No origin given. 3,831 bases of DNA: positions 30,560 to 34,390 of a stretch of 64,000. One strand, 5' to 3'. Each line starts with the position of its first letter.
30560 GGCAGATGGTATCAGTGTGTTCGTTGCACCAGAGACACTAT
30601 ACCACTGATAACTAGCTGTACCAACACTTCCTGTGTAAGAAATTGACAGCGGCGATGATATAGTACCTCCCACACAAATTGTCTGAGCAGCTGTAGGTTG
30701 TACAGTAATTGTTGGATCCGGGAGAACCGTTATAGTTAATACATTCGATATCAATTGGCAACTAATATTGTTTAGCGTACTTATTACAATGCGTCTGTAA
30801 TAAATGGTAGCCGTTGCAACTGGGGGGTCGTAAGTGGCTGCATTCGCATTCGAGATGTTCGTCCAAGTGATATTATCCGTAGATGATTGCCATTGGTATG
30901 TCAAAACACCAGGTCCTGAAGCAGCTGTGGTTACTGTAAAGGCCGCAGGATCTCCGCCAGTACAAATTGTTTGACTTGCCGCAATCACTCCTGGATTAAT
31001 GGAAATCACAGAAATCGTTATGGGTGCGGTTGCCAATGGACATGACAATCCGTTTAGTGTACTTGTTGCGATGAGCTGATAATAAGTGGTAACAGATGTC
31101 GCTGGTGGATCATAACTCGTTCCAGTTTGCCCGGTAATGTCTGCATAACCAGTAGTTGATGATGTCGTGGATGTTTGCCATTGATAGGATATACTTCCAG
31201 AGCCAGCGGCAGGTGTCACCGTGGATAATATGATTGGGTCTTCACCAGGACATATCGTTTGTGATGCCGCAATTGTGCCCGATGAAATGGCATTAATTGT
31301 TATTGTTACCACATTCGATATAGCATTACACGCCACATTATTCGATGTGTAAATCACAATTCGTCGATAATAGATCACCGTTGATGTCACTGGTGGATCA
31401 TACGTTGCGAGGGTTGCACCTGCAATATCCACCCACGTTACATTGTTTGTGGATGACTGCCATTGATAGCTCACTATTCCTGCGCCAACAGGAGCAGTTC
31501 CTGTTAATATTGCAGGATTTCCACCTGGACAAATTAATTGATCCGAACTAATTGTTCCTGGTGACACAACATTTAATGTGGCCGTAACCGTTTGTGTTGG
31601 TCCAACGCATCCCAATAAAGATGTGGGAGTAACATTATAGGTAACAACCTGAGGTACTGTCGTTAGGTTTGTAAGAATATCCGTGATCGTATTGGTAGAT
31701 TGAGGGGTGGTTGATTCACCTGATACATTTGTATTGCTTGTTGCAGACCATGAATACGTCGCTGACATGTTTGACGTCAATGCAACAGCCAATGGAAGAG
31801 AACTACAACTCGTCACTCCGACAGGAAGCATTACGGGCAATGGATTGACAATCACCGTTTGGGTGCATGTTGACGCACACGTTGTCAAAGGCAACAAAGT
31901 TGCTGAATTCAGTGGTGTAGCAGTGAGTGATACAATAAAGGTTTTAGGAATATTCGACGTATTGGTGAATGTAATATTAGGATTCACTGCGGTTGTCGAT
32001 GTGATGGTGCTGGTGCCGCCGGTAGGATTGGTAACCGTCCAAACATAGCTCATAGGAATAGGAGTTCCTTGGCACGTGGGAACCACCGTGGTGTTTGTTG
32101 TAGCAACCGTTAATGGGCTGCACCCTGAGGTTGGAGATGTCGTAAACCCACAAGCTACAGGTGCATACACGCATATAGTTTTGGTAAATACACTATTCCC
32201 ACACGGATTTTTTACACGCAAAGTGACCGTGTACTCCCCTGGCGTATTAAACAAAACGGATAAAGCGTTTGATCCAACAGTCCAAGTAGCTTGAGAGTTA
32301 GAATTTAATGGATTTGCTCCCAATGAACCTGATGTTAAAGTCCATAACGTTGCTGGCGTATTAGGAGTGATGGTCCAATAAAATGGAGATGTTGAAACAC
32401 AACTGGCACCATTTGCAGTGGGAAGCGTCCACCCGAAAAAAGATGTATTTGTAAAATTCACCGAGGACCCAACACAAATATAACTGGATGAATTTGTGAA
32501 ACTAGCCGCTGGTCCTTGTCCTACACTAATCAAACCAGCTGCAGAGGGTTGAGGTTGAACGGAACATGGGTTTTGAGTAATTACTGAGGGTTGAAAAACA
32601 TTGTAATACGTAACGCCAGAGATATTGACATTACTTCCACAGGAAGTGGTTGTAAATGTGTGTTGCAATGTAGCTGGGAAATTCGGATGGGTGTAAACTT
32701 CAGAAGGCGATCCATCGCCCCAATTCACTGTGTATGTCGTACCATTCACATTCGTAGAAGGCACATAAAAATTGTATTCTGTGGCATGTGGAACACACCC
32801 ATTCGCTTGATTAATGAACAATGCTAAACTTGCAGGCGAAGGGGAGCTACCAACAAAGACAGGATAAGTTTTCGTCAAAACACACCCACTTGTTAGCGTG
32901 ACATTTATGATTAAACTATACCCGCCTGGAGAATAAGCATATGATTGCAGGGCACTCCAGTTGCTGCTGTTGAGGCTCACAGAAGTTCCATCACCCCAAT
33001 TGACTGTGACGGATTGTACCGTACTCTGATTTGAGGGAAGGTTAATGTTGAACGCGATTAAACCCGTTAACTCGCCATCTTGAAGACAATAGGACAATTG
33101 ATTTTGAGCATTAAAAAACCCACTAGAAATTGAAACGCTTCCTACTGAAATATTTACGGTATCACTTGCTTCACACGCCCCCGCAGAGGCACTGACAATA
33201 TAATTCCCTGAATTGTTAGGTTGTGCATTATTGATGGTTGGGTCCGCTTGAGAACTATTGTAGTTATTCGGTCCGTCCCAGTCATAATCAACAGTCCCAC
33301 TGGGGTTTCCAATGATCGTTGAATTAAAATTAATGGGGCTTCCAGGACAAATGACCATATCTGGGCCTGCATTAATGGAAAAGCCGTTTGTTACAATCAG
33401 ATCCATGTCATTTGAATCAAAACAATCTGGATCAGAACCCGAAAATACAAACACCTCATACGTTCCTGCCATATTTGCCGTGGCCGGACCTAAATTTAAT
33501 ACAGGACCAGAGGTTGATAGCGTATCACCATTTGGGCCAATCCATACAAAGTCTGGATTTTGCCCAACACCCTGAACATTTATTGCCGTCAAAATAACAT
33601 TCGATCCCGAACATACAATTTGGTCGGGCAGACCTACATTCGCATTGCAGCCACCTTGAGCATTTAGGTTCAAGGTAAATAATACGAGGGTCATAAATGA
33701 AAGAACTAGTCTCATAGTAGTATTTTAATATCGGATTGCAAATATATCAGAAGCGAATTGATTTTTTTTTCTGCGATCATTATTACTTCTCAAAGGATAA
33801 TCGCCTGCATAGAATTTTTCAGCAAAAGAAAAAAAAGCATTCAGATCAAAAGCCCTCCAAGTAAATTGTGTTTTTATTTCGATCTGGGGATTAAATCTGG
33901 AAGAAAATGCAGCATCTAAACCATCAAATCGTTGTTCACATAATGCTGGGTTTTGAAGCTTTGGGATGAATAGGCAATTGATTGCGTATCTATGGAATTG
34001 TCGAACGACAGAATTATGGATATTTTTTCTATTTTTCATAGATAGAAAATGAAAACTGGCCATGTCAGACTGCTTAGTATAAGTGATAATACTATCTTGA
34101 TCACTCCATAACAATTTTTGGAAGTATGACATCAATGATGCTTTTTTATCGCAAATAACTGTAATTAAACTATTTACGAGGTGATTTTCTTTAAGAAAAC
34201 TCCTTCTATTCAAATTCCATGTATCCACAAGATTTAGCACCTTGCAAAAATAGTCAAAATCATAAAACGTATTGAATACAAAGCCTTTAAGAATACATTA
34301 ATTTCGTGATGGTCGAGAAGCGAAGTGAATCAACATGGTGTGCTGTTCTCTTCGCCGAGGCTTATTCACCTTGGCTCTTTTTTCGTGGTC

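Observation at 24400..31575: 25 tandem 'YQW' Ig-like modules, 21 of them forming seven copies of an 861-864 bp three-module super-repeat, inside a 13.1-kb T9SS cargo gene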

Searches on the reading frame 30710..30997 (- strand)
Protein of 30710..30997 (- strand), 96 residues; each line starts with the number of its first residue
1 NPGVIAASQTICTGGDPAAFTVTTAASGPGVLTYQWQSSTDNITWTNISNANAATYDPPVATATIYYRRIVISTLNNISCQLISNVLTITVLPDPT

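Call 13: search_protein_families(library=pfam, proteins=[window:30710-30997:-], max_evalue=10)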
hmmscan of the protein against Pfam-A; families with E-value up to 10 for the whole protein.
window:30710-30997:- (96 aa): 1 family
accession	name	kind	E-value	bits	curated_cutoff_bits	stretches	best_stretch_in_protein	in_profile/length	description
PF17736.7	Ig_C17orf99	-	0.12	12.8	26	1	7-41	44-79/95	C17orf99 Ig domain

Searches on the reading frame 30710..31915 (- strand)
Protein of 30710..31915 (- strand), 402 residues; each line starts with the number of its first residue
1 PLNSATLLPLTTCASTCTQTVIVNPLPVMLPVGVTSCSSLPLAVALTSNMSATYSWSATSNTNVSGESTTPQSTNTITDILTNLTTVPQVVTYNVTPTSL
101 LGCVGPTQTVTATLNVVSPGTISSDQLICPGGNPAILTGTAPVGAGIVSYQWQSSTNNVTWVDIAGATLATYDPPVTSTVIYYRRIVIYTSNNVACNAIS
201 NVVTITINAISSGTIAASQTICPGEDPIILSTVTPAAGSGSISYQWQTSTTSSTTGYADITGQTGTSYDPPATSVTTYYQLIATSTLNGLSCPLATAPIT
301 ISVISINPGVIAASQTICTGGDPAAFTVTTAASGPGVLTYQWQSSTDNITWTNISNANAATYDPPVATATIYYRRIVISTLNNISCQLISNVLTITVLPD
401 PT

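Call 42: find_related_loci(query=window:30710-31915:-, collection=metagenome_contigs, flank=10000)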
Query window:30710-31915:- (402 aa) in metagenome_contigs; peptide patterns used: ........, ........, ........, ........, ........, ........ (x = any residue, [..] = any of these).
142 stretches matched a pattern; 40 encode a relative of the query (tblastn E <= 1e-3); 40 distinct loci.
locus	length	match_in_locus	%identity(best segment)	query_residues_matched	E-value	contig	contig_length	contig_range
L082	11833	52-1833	53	1-402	6e-109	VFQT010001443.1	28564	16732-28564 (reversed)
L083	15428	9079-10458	51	13-402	4e-104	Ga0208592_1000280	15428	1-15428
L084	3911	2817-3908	50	13-397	1e-91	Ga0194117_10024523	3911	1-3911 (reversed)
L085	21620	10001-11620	42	41-401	3e-73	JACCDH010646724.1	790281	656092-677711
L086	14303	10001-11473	43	21-402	6e-70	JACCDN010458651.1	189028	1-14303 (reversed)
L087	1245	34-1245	42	43-398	4e-66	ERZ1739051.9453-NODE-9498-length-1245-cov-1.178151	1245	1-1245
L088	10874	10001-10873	43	51-389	3e-43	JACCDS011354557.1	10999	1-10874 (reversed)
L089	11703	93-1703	37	28-402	4e-47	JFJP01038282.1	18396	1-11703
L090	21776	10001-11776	31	64-401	4e-35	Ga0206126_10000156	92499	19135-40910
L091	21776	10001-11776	31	64-401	7e-34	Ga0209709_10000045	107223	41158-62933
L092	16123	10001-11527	35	10-349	1e-26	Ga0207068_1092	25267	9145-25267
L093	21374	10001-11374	35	122-402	5e-25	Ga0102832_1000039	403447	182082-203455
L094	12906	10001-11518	34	1-401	2e-24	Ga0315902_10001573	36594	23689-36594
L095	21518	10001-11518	34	1-401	2e-24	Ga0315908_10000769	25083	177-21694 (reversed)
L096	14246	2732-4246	41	18-400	5e-23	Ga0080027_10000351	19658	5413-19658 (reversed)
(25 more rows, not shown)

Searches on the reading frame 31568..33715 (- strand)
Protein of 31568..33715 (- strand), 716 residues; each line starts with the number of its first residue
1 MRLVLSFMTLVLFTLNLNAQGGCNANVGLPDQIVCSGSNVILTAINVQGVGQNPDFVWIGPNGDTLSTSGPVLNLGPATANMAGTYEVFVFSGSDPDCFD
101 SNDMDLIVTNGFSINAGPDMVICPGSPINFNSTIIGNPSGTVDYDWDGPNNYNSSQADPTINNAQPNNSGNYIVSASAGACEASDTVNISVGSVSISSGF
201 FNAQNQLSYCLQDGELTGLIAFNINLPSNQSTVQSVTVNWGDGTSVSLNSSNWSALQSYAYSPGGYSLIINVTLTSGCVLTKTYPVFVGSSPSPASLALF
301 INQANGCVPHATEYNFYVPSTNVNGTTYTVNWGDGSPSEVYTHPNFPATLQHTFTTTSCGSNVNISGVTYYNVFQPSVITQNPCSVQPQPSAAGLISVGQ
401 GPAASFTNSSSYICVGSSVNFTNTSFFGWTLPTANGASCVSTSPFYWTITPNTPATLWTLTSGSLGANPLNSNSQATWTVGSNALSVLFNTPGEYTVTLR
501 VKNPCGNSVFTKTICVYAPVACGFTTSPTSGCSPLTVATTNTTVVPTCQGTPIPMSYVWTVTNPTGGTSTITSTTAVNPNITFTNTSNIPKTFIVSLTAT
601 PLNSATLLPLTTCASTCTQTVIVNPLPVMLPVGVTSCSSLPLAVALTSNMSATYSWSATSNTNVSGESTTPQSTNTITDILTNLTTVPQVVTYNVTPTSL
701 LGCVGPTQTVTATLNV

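Call 15: find_homologous_proteins(query=window:31568-33715:-, max_evalue=0.00001)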
Query window:31568-33715:- (716 aa): 37 proteins with E <= 0.00001 among 8000 candidates.
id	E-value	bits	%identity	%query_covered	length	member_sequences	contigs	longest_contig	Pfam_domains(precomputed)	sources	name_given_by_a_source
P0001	2.3e-115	405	45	78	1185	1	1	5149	PF19406.6,PF00801.27,PF18911.7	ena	-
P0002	4.2e-110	388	45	69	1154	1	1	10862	PF18962.8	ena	-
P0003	3.3e-107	378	40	71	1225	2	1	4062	PF19406.6,PF07679.23,PF22352.3,PF00801.27,PF13927.13,PF18911.7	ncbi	-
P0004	3.2e-104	368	48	63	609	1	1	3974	-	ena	-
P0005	1.3e-79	287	45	43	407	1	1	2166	PF13895.13,PF00801.27,PF13927.13,PF19081.7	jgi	jgi:hypothetical protein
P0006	3.1e-55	206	42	39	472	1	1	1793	PF22352.3,PF18911.7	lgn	-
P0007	1.6e-40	158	32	75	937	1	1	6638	PF00801.27,PF18911.7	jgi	-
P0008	1.8e-37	148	34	68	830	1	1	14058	PF19406.6,PF00801.27,PF18981.7,PF18911.7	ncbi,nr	ncbi:MAG: PKD domain-containing protein, partial [Flavobacterium sp.]|nr:PKD domain-containing prote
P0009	2.4e-34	137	37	46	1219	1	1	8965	PF19406.6,PF00801.27,PF16709.12,PF18911.7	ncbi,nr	ncbi:MAG: PKD domain-containing protein, partial [Bacteroidia bacterium]|nr:PKD domain-containing pr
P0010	5.2e-34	136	37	45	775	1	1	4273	PF19406.6,PF00801.27,PF18911.7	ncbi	ncbi:MAG: hypothetical protein CVU07_04565, partial [Bacteroidetes bacterium HGW-Bacteroidetes-23]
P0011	1.6e-33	135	33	26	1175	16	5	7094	PF07679.23,PF13895.13,PF22352.3,PF00801.27,PF13927.13,PF20418.4,PF18962.8,PF24527.2,PF19081.7,PF18911.7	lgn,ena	-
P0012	1.3e-31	128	33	67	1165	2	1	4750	PF00801.27,PF19081.7,PF18911.7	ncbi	ncbi:MAG: PKD domain-containing protein, partial [Bacteroidota bacterium]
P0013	4.1e-28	117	32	51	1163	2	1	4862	PF18981.7,PF11617.14,PF18962.8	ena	-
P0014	5.8e-28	116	33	62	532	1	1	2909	PF00801.27,PF18911.7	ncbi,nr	ncbi:MAG TPA: PKD domain-containing protein, partial [Chitinophagales bacterium]|nr:PKD domain-conta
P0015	2.3e-27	114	35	46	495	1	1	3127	-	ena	-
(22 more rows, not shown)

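Call 71: search_solved_structures(query=window:31568-33655:-, max_evalue=0.01)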
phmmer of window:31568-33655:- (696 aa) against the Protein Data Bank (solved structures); distinct sequences matched with E-value up to 0.01: 0.

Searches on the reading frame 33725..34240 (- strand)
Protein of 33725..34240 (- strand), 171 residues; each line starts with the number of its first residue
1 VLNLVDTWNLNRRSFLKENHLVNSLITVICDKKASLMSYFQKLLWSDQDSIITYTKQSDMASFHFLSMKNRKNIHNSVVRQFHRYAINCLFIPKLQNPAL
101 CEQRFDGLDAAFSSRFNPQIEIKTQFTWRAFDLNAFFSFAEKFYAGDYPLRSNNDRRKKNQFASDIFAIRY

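Call 12: search_protein_families(library=pfam, proteins=[window:33725-34240:-], max_evalue=0.001)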
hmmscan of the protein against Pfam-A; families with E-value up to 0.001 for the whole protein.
window:33725-34240:- (171 aa): 0 families
